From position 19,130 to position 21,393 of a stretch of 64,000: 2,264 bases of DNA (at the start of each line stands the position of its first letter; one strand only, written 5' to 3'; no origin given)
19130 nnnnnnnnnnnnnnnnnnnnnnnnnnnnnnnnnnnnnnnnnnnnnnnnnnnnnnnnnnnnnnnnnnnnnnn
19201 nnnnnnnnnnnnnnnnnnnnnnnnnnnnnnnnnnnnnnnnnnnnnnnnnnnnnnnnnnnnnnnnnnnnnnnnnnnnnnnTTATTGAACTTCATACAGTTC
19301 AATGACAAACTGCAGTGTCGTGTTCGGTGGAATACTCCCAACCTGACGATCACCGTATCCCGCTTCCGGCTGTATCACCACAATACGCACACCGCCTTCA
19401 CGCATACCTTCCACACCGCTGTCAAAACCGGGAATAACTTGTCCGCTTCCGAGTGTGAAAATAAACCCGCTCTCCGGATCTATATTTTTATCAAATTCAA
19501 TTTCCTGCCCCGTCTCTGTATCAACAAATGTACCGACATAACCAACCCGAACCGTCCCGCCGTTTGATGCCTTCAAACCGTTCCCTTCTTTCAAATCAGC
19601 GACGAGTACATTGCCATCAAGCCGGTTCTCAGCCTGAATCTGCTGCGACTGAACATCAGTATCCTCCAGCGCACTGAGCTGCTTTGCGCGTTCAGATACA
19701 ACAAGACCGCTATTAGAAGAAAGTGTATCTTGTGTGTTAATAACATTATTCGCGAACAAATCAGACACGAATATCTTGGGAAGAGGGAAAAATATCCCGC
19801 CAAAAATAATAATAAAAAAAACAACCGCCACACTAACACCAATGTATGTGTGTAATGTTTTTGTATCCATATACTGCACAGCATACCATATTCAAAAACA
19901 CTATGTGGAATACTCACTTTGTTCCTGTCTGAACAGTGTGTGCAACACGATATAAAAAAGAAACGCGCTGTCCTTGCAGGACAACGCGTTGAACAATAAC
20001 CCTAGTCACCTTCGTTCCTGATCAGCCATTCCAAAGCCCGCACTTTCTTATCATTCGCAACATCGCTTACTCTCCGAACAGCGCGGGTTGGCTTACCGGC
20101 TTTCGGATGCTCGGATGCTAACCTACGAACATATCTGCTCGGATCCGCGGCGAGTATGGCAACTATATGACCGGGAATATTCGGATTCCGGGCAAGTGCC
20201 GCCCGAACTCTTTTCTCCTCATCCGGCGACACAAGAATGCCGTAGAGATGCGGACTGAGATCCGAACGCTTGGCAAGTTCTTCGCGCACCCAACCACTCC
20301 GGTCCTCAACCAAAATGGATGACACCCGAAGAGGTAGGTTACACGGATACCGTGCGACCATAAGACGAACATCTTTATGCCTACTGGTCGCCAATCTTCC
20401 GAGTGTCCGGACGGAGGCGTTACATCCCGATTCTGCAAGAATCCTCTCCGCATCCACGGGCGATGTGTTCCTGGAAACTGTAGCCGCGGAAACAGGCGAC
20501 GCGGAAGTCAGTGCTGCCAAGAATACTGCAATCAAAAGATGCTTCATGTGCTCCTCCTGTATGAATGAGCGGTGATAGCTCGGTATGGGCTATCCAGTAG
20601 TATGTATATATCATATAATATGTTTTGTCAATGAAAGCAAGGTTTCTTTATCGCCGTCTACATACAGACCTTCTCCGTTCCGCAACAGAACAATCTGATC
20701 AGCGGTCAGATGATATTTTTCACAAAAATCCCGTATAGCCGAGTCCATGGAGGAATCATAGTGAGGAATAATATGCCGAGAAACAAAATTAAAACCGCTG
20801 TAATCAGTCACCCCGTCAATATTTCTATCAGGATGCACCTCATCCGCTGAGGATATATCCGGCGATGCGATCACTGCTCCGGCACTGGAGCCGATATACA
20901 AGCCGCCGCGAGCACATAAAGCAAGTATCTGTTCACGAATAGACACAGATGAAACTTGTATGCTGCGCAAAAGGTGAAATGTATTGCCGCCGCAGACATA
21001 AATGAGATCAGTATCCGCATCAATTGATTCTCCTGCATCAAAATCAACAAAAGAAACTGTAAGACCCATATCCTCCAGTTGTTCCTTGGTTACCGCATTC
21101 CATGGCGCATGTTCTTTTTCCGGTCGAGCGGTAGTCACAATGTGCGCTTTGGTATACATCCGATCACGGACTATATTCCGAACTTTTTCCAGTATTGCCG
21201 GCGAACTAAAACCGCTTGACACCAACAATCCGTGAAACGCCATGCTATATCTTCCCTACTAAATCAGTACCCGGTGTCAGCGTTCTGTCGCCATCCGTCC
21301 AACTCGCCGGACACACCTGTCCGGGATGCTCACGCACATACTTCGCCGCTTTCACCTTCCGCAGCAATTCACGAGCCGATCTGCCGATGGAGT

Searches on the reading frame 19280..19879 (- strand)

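Call 74: search_protein_families(library=pfam, proteins=[window:19280-19879:-], max_evalue=0.00001)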
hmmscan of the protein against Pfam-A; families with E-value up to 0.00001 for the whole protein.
window:19280-19879:- (199 aa): 1 family
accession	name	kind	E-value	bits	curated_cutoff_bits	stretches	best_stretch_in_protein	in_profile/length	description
PF00254.34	FKBP_C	-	4.6e-23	81.8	21.1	1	103-195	4-93/94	FKBP-type peptidyl-prolyl cis-trans isomerase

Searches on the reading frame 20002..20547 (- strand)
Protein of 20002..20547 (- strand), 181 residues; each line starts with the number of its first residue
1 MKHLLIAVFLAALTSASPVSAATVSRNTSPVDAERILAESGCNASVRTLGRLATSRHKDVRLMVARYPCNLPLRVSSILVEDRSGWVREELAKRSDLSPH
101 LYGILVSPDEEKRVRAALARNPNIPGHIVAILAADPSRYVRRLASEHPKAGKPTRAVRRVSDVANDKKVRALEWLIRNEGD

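Call 38: search_protein_families(library=pfam, proteins=[window:20002-20547:-], max_evalue=0.001)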
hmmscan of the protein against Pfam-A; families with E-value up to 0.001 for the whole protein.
window:20002-20547:- (181 aa): 1 family
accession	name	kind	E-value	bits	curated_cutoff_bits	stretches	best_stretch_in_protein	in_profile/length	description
PF01816.23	LRV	-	1e-08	35.4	21.6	1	113-137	2-26/26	Leucine rich repeat variant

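Call 80: search_protein_families(library=padloc, proteins=[window:20002-20547:-], max_evalue=0.01)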
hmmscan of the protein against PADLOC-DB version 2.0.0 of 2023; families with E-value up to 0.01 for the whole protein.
window:20002-20547:- (181 aa): 0 families

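Call 81: search_protein_families(library=ncbifam, proteins=[window:20002-20547:-], max_evalue=0.01)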
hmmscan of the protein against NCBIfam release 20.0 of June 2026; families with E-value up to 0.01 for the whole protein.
window:20002-20547:- (181 aa): 0 families

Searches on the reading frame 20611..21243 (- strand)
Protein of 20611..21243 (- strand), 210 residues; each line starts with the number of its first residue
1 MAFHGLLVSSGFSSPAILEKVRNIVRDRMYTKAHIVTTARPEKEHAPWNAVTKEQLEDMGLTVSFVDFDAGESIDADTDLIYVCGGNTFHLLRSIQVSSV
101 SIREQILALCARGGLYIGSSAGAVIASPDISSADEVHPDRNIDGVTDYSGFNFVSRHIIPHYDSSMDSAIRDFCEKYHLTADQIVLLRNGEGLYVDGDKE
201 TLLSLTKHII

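Call 38: search_protein_families(library=pfam, proteins=[window:20611-21243:-], max_evalue=0.001)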
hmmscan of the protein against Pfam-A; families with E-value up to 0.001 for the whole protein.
window:20611-21243:- (210 aa): 1 family
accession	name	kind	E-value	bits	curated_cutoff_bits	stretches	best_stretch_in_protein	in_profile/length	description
PF03575.23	Peptidase_S51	-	1.5e-24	87.2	23.9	1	7-201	3-204/206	Peptidase family S51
